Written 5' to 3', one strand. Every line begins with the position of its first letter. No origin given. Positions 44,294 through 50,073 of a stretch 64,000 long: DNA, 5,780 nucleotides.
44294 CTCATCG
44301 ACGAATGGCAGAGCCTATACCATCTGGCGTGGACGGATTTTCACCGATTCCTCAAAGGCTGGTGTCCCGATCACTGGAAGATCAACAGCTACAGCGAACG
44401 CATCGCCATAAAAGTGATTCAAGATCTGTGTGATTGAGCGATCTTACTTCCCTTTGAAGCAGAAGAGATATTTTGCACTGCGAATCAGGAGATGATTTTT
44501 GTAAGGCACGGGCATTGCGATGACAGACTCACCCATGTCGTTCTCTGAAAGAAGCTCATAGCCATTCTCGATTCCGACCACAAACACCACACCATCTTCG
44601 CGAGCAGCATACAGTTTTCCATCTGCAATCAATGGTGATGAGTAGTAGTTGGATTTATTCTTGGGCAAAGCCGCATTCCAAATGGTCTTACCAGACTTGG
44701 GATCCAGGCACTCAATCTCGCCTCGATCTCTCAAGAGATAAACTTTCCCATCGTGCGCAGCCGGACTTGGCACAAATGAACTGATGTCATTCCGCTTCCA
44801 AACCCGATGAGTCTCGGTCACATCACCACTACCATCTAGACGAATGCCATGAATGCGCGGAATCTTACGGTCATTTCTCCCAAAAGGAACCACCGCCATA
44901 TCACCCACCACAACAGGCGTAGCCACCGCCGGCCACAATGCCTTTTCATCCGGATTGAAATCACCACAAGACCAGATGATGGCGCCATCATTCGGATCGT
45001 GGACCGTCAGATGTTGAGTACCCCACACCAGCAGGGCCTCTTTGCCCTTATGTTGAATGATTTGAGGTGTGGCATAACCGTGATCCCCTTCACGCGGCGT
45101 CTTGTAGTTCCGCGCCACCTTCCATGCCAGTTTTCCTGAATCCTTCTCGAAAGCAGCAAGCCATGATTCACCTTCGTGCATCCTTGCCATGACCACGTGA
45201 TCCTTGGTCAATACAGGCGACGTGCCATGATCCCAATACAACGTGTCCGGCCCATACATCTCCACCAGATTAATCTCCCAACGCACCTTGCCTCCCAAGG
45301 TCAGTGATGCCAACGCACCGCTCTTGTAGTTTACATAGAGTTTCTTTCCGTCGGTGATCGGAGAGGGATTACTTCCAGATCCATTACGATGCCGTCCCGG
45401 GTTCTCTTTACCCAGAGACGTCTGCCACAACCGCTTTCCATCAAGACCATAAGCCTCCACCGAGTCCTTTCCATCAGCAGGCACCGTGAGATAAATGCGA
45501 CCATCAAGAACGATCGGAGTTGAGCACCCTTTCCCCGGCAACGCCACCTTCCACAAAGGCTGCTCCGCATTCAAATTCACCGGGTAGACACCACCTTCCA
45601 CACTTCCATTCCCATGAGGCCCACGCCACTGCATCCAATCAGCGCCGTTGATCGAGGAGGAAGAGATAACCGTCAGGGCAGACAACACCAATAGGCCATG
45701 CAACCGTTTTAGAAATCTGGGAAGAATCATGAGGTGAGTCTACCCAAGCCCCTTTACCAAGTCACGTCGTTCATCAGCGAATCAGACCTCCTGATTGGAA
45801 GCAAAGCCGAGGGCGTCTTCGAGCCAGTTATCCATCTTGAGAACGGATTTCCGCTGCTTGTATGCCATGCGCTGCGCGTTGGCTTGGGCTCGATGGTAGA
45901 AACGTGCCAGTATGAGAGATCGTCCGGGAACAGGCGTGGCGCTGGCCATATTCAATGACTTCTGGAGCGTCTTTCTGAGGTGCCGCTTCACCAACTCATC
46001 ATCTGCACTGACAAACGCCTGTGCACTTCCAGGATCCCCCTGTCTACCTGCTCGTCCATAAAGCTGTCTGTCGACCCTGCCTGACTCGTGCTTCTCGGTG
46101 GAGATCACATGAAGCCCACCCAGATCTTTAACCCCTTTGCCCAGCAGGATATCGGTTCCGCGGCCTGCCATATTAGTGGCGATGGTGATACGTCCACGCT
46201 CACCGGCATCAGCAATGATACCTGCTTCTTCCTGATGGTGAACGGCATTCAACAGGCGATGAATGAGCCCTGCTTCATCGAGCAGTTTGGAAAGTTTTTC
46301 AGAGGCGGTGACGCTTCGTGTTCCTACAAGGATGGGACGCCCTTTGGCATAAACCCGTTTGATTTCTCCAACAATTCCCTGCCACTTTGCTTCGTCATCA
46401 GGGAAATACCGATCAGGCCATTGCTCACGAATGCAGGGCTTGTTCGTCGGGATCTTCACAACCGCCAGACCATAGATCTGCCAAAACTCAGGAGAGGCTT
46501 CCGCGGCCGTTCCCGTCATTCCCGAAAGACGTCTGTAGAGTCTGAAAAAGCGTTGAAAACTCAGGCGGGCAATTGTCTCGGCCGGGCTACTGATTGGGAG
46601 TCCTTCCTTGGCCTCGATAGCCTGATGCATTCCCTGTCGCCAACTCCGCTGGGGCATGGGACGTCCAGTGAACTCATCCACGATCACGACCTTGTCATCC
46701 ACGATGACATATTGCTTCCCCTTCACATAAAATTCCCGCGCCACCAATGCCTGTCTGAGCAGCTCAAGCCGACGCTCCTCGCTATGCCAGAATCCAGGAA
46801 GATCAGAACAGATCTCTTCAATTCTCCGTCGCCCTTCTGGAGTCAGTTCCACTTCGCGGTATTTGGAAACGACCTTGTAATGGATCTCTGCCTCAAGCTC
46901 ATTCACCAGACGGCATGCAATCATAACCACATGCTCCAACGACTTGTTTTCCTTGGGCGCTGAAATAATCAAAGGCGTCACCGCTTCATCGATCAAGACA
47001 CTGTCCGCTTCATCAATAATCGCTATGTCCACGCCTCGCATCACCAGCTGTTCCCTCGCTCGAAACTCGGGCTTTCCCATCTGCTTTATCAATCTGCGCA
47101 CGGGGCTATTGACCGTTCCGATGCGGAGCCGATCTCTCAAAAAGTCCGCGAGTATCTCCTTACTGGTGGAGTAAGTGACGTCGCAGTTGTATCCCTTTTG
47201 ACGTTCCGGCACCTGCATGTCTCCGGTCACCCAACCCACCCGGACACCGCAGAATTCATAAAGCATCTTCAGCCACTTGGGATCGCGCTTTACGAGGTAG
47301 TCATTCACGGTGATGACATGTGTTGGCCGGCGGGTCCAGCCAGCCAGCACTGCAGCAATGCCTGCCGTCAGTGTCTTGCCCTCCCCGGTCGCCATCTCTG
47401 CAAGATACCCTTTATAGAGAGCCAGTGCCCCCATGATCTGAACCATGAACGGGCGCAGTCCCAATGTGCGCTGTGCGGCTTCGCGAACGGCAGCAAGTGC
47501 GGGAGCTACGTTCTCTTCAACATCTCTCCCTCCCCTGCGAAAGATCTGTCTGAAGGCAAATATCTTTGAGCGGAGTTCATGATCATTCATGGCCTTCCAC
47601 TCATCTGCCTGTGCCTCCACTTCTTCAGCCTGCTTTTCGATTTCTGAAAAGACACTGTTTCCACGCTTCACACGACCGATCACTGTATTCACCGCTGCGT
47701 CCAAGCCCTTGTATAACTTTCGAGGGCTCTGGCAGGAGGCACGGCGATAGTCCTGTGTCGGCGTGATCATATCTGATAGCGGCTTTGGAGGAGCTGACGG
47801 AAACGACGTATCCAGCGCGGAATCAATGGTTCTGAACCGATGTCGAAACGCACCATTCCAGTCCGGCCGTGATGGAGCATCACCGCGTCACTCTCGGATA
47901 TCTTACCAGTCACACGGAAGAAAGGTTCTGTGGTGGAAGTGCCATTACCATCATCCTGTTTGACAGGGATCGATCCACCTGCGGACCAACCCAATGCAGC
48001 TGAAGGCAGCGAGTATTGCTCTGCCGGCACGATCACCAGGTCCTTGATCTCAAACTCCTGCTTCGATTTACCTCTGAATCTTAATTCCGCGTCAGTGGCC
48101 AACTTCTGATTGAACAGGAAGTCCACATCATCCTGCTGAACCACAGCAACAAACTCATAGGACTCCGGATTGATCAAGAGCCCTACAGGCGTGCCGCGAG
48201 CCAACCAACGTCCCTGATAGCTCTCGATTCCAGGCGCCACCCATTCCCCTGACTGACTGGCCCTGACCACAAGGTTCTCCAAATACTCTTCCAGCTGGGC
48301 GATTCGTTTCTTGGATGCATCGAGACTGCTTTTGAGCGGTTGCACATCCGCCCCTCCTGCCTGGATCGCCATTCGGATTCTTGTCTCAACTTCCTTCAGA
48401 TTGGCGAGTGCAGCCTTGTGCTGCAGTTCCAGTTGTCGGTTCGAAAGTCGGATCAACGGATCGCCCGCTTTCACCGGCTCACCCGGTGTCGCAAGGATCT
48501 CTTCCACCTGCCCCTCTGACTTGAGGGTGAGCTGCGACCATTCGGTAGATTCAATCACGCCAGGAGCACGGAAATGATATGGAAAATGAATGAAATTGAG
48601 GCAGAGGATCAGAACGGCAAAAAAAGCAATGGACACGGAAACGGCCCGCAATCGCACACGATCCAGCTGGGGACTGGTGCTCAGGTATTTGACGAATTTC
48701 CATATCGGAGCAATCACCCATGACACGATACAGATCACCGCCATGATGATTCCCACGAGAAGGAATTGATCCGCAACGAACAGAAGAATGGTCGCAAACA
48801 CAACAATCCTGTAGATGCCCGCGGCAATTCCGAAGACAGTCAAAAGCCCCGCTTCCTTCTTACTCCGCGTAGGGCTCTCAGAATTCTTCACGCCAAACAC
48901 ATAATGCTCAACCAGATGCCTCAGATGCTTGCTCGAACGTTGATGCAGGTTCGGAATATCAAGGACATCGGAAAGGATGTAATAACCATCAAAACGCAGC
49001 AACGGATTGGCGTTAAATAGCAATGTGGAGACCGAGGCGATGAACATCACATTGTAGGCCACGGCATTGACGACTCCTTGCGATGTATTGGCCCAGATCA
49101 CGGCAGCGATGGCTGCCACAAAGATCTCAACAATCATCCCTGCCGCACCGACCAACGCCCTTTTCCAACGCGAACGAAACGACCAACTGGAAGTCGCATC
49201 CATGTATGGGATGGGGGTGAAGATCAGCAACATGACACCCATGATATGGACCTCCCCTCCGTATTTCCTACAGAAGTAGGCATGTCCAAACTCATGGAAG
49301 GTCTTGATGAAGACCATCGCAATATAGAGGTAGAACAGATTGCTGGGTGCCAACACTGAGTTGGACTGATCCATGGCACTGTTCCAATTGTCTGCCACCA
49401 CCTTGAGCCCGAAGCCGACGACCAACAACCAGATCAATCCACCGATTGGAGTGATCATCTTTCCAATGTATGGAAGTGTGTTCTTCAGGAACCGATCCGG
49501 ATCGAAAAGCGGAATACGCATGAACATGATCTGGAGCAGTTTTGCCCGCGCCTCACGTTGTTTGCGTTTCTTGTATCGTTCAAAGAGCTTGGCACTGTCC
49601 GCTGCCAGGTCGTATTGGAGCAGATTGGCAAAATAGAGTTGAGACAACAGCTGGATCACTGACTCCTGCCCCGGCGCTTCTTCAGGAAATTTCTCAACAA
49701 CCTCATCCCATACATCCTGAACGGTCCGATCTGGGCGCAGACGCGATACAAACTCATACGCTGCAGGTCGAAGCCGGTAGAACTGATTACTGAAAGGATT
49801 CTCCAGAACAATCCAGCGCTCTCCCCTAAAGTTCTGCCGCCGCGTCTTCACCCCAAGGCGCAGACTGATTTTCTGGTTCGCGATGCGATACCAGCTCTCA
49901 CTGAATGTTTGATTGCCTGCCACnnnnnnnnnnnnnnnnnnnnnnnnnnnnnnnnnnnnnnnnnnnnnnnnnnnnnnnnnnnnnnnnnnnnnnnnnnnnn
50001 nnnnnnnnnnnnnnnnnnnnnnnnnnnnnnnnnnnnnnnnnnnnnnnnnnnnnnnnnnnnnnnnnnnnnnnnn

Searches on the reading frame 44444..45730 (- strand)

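Call 57: search_protein_families(library=pfam, proteins=[window:44444-45730:-], max_evalue=0.001)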
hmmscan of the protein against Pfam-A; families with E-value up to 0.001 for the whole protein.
window:44444-45730:- (428 aa): 4 families
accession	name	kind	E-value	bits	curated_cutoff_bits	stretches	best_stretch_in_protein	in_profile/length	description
PF13360.13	PQQ_2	-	8.7e-28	98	27.6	2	46-185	43-177/233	Outer membrane protein assembly factor BamB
PF13570.13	Beta-prop_ACSF4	-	1.1e-09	38.7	133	1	303-415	119-230/329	Beta-alanine-activating enzyme, beta-propeller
PF01011.28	PQQ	-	3.3e-05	23.2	26.7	0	317-359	47-89/595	Glucose/ethanol/alcohol dehydrogenase, beta-propeller domain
PF25293.1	Beta-prop_EMC1_N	-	0.00046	20.4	34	0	129-255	32-145/219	EMC1 N-terminal beta-propeller domain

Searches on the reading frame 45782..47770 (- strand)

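Call 57: search_protein_families(library=pfam, proteins=[window:45782-47770:-], max_evalue=0.001)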
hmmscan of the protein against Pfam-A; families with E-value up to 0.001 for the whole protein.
window:45782-47770:- (662 aa): 4 families
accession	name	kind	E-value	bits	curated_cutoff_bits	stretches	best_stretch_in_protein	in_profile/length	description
PF07517.20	SecA_DEAD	-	1.3e-94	317.2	24.6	1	39-430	11-290/290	SecA DEAD-like domain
PF21090.3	P-loop_SecA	-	7.3e-56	189.5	27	2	445-545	1-101/205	SecA P-loop domain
PF01043.26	SecA_PP_bind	-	1.2e-25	90.7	23.5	1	282-386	6-110/110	SecA preprotein cross-linking domain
PF00270.35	DEAD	-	0.00019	21.7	26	1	120-259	15-130/167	DEAD/DEAH box helicase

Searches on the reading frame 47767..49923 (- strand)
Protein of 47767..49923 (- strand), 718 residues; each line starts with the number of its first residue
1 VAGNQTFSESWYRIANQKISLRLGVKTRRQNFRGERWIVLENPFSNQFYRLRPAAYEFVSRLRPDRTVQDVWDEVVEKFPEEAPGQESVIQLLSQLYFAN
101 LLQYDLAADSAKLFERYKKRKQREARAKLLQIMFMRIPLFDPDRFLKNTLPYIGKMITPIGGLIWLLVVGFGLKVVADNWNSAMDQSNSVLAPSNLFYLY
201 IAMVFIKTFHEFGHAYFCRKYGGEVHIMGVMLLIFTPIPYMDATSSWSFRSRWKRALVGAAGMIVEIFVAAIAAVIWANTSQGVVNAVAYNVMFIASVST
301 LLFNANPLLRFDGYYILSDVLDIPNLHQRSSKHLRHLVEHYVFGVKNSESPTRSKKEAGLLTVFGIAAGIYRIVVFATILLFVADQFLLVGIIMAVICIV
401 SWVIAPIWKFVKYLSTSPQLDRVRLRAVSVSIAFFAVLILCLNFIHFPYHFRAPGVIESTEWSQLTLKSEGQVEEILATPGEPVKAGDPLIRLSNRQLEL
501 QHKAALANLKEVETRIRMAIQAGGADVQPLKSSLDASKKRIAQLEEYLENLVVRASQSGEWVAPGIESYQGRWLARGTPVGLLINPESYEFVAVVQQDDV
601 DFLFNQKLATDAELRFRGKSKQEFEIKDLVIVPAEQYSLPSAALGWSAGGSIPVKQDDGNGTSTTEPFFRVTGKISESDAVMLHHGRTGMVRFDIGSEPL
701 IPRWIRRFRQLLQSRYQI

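Call 57: search_protein_families(library=pfam, proteins=[window:47767-49923:-], max_evalue=0.001)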
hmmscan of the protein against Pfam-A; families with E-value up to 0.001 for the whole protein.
window:47767-49923:- (718 aa): 2 families
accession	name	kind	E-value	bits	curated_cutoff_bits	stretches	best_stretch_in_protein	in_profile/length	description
PF02163.28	Peptidase_M50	-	1.2e-05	25.2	27.2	1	199-280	2-104/221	Peptidase family M50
PF13437.12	HlyD_3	-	0.00012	23.3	22.2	0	470-522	7-61/106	HlyD family secretion protein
